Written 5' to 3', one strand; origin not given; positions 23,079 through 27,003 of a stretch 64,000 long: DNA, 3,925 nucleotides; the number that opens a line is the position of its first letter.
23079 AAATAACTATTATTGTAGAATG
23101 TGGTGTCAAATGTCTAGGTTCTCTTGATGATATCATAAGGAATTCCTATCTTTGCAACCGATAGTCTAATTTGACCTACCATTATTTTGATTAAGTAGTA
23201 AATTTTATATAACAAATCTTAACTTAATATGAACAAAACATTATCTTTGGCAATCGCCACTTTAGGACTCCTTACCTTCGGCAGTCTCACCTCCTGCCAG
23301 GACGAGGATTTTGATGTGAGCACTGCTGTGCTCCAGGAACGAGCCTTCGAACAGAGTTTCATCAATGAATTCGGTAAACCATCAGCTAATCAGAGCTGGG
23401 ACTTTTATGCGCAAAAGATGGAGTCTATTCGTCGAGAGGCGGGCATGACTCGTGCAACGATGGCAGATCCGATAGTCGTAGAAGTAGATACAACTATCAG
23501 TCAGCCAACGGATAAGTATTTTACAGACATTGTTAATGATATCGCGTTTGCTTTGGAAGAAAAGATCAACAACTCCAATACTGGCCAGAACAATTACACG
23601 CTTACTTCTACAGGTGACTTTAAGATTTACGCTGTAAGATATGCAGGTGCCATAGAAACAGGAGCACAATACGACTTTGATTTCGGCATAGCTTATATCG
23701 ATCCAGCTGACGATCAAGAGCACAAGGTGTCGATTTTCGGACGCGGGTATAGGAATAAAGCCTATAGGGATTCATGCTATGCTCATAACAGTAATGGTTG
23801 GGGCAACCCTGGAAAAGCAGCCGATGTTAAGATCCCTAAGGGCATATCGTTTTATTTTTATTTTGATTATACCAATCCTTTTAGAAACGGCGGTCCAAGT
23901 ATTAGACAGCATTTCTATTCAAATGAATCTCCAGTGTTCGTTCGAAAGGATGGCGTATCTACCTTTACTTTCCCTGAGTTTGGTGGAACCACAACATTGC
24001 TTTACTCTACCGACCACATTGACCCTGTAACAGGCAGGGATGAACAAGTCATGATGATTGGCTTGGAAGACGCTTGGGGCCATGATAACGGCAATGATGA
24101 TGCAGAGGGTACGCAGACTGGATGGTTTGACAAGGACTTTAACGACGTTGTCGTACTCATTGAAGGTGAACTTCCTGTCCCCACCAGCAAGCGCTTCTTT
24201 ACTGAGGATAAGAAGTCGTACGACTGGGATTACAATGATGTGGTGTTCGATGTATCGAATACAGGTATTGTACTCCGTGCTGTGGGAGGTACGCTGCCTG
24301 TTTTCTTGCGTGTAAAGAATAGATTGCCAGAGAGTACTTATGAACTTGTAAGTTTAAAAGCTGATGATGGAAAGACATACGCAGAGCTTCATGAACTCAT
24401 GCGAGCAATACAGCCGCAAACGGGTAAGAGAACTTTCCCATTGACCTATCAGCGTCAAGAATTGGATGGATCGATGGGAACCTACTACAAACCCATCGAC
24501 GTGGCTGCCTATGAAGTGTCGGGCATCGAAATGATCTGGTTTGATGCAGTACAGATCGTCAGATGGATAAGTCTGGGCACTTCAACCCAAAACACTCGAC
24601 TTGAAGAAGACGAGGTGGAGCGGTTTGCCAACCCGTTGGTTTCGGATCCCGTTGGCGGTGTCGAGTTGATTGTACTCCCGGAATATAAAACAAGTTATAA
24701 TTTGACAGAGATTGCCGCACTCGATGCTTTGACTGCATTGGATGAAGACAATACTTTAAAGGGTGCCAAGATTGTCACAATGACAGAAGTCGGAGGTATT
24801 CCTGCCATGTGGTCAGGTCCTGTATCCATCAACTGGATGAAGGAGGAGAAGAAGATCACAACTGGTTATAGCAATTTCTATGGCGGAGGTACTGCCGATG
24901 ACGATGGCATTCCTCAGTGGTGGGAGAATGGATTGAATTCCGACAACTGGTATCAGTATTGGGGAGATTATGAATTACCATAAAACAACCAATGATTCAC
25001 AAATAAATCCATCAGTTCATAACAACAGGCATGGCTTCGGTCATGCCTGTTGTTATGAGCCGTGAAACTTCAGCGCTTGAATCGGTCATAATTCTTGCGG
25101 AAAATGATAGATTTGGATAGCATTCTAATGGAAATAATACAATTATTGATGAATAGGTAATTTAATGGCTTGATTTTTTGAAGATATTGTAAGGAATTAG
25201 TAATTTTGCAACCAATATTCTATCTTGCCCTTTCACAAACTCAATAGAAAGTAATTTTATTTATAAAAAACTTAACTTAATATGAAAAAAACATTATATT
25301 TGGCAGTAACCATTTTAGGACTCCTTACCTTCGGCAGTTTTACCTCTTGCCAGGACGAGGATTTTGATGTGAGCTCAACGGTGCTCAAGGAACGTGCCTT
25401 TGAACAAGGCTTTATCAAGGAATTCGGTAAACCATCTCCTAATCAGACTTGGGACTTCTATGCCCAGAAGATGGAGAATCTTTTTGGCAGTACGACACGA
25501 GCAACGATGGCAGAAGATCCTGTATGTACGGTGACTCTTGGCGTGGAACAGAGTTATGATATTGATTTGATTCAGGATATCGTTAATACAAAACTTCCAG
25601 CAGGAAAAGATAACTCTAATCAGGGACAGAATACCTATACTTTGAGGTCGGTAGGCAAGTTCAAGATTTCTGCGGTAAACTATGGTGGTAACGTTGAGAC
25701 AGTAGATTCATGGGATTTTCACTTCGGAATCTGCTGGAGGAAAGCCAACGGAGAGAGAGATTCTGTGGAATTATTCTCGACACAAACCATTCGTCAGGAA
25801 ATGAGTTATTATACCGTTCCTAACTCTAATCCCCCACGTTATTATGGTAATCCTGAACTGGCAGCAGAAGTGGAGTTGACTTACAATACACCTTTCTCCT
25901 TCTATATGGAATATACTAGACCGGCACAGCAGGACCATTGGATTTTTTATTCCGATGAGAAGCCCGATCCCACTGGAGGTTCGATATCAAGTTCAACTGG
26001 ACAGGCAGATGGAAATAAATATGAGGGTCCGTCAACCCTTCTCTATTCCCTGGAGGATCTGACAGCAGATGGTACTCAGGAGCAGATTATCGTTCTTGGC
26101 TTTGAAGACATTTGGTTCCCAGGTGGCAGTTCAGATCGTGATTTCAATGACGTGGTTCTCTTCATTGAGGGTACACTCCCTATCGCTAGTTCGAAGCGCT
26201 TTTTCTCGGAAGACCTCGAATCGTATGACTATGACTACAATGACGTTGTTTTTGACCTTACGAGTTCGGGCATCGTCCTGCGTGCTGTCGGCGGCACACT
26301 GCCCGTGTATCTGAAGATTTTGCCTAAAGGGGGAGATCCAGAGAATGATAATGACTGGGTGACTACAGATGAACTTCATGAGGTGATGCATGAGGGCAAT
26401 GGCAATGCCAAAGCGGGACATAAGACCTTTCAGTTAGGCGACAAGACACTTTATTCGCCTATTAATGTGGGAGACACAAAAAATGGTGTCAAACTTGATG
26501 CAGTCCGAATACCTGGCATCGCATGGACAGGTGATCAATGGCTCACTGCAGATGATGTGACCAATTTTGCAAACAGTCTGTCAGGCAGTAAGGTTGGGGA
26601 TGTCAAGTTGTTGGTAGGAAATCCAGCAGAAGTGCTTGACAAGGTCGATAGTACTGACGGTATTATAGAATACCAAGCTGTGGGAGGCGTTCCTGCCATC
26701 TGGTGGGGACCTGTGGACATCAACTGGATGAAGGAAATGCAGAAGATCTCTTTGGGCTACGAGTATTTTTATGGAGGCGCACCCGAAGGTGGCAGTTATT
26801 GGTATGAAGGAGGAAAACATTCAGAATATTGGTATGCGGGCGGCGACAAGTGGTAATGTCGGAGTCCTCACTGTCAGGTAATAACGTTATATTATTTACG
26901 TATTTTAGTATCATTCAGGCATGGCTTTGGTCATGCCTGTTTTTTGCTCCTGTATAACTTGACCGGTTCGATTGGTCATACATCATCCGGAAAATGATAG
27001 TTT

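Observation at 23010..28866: Three tandem self-contained cassettes (promoter, LruC-like lipoprotein, hairpin terminator) with conserved ends and divergent middles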

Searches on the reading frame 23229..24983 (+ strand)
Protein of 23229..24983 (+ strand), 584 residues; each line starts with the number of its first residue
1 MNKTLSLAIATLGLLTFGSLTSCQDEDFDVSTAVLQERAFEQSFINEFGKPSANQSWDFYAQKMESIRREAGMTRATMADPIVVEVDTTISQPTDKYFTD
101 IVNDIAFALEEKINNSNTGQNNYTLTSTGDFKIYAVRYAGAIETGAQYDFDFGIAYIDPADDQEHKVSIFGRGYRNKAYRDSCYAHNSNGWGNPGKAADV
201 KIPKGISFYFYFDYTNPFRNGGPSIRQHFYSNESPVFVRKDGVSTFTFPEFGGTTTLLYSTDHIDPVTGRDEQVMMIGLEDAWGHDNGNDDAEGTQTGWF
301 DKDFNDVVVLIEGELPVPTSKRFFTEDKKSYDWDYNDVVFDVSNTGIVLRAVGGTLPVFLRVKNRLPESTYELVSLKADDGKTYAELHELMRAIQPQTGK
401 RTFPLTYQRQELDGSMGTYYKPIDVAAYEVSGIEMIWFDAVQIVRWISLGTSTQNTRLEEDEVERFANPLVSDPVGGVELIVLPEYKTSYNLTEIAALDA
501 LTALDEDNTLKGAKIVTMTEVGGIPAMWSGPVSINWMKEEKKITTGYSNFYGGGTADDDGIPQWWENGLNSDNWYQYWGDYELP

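Call 3: search_protein_families(library=pfam, proteins=[window:23229-24983:+], max_evalue=0.01)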
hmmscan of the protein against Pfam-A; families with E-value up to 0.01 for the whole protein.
window:23229-24983:+ (584 aa): 1 family
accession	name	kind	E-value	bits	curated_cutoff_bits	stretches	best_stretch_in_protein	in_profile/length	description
PF13448.11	DUF4114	-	0.0074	17.6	27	0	263-313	48-84/85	Domain of unknown function (DUF4114)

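Call 4: search_protein_families(library=ncbifam, proteins=[window:23229-24983:+], max_evalue=0.01)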
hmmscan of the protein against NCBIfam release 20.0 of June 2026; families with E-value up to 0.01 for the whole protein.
window:23229-24983:+ (584 aa): 0 families

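Call 25: search_solved_structures(query=A1, max_evalue=1, show_alignments=2)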
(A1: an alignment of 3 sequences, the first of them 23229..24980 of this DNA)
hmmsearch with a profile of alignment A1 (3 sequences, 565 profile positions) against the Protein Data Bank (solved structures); distinct sequences matched with E-value up to 1: 5.
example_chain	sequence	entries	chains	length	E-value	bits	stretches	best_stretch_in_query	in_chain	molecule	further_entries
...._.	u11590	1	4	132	0.31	13.2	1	448-509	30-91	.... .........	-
1l2w_A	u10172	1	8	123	0.35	13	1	448-509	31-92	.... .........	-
7eva_C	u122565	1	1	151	0.41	12.8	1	448-509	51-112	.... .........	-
1jya_A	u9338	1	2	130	0.41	12.8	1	448-509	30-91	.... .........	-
1k6z_A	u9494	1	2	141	0.49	12.5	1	448-509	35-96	Type III secretion chaperone SycE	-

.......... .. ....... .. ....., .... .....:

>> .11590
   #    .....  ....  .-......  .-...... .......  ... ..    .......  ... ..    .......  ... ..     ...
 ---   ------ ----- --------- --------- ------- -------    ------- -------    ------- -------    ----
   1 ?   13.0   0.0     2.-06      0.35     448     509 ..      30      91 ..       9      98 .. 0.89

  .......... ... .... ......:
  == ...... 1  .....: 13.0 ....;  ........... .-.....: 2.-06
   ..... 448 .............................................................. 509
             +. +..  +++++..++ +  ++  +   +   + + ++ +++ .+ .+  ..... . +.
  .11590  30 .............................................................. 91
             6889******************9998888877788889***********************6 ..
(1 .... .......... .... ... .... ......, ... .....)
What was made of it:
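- Tried and rejected: Sequence search of PDB with the 3-paralog profile: only chance-level SycE hits (call 25).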

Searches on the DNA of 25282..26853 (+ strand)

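Call 85: search_rna_families(source=L004, start=5300, end=8150, threshold=evalue, max_evalue=0.01)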
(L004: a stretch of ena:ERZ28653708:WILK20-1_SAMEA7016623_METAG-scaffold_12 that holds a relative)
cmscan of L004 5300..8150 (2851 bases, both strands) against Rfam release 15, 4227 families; matches with E-value up to 0.01: 3.
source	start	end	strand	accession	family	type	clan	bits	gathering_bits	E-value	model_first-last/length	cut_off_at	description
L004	5493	5664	+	RF02001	group-II-D1D4-3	Intron;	CL00102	144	32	3.1e-31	1-170/170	no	Group II catalytic intron D1-D4-3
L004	5719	5790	+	RF01998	group-II-D1D4-1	Intron;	CL00102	48.9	35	4e-07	1-84/84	no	Group II catalytic intron D1-D4-1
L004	7240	7339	+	RF00029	Intron_gpII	Intron;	-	45.9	40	3.5e-07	1-77/77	no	Group II catalytic intron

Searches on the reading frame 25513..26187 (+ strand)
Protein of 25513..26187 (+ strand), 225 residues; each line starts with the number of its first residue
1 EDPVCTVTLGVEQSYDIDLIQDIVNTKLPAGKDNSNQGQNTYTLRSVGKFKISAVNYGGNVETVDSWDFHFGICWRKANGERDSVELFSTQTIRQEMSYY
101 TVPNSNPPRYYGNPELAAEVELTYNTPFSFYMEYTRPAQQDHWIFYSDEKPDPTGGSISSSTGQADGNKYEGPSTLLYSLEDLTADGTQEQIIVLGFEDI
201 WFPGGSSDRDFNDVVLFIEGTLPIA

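Call 70: predict_structure(alignment_id=A4)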
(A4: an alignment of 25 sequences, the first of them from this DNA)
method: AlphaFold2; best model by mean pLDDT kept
length: 225 residues; sequences in the alignment: 25
mean_pLDDT: 84.4   pTM: 0.83
mean pLDDT of the five models: 84.4, 83.3, 82.3, 82.0, 78.9
residues with pLDDT >= 90: 123; 70-90: 68; 50-70: 14; < 50: 20
segments of 3 or more residues with pLDDT < 50: 99-103, 105-110, 157-165
pLDDT, mean of each block of 10 residues (from residue 1): 96 88 90 89 95 90 90 97 96 70 45 87 98 92 92 56 48 88 77 92 82 94 93
secondary structure, 60 per line:
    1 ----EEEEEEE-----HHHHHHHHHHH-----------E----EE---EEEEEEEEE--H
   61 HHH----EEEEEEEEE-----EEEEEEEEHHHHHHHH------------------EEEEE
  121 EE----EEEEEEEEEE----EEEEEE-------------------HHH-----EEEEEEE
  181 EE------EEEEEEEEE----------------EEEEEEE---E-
elements in order: E5-11 H17-27 E49-57 H60-63 E68-76 E82-89 H90-97 E116-122 E127-136 E141-146 E174-182 E189-197 E214-220

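Call 73: fold_search(model_id=the predicted structure, library=pdb)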
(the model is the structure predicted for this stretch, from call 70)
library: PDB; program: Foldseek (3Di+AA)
matches with E <= 10: 902; with E <= 0.001: 0
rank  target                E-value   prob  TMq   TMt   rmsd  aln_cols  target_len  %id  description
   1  7fe0_A                1.2e-02  0.12  0.12  0.13  16.4       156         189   10  AvmM Catalyzes Macrocyclization in Alchivemycin A Biosynthesis (released 2021-09-01)
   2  7fe5_A                1.3e-02  0.12  0.12  0.13  15.9       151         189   11  AvmM Catalyzes Macrocyclization in Alchivemycin A Biosynthesis (released 2021-09-01)
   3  3wqb_A                1.9e-02  0.10  0.12  0.06  16.6       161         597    8  Crystal structure of aeromonas sobria serine protease (ASP) and the chaperone (ORF2) complex (released 2015-03-25)
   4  3hjr                  2.0e-02  0.08  0.11  0.06  17.3       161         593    9  Crystal structure of serine protease of Aeromonas sobria (released 2009-06-02)
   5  1nc7_B                2.3e-02  0.09  0.10  0.16  17.6       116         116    9  Crystal Structure of Thermotoga maritima 1070 (released 2003-07-01)
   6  2wxt                  3.9e-02  0.25  0.18  0.13  11.6       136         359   14  Clostridium perfringens alpha-toxin strain NCTC8237 (released 2009-11-17)
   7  1nc7_D                3.9e-02  0.09  0.10  0.16  18.2       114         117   10  Crystal Structure of Thermotoga maritima 1070 (released 2003-07-01)
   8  1nc7_A                4.3e-02  0.09  0.10  0.16  17.6       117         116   10  Crystal Structure of Thermotoga maritima 1070 (released 2003-07-01)
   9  1dyo_A                5.2e-02  0.14  0.10  0.14  16.4       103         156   16  Xylan-Binding Domain from CBM 22, formally x6b domain (released 2000-07-04)
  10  1h6y_A                5.5e-02  0.08  0.11  0.14  18.3       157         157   11  The role of conserved amino acids in the cleft of the C-terminal family 22 carbohydrate binding module of Clostridium  (released 2002-06-27)
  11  3hwj_B                5.5e-02  0.06  0.10  0.13  17.0       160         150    9  Crystal structure of the second PHR domain of Mouse Myc-binding protein 2 (MYCBP-2) (released 2009-07-21)
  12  9ddc_A                6.1e-02  0.06  0.14  0.07  18.5       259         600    8  Cryo-EM structure of gB-Ecto.516P, an HSV-1 glycoprotein B extracellular domain (released 2025-09-10)
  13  7ryn_D                6.8e-02  0.13  0.18  0.21  21.3       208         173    6  CD1a-sulfatide-gdTCR complex (released 2022-05-18)
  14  4rmb_A                8.6e-02  0.06  0.11  0.15  15.6       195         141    7  Crystal structure of keratin 4 binding domain of surface adhesin Srr-1 of S.agalactiae (released 2015-02-11)
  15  1h6x                  9.1e-02  0.11  0.15  0.19  15.6       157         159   13  The role of conserved amino acids in the cleft of the C-terminal family 22 carbohydrate binding module of Clostridium th (released 2002-06-27)
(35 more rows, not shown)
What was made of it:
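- Tried and rejected: The best hits were CBM22, PA14 and alpha-toxin C2-like domains, all with prob <0.3 (calls 70, 73).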

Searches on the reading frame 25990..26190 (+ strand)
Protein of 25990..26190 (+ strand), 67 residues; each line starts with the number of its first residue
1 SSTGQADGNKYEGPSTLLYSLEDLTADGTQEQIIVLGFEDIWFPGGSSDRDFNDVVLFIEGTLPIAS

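Call 50: search_solved_structures(query=window:25990-26190:+, max_evalue=10, show_alignments=5)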
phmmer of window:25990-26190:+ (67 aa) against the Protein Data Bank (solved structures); distinct sequences matched with E-value up to 10: 1.
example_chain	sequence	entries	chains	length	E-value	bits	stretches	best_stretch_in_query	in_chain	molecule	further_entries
2dj3_A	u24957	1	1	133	0.41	14.3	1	8-47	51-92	Protein disulfide-isomerase A4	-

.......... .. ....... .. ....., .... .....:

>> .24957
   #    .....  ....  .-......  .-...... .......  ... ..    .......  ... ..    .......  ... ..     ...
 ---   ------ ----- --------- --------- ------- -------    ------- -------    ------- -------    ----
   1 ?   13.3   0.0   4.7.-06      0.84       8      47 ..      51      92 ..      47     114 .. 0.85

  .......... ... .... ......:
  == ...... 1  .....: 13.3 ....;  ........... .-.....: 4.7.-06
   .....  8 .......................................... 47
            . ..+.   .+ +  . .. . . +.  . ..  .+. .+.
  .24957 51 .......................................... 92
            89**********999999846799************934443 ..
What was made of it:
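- Tried and rejected: A short sub-query also gave nothing useful (call 50).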
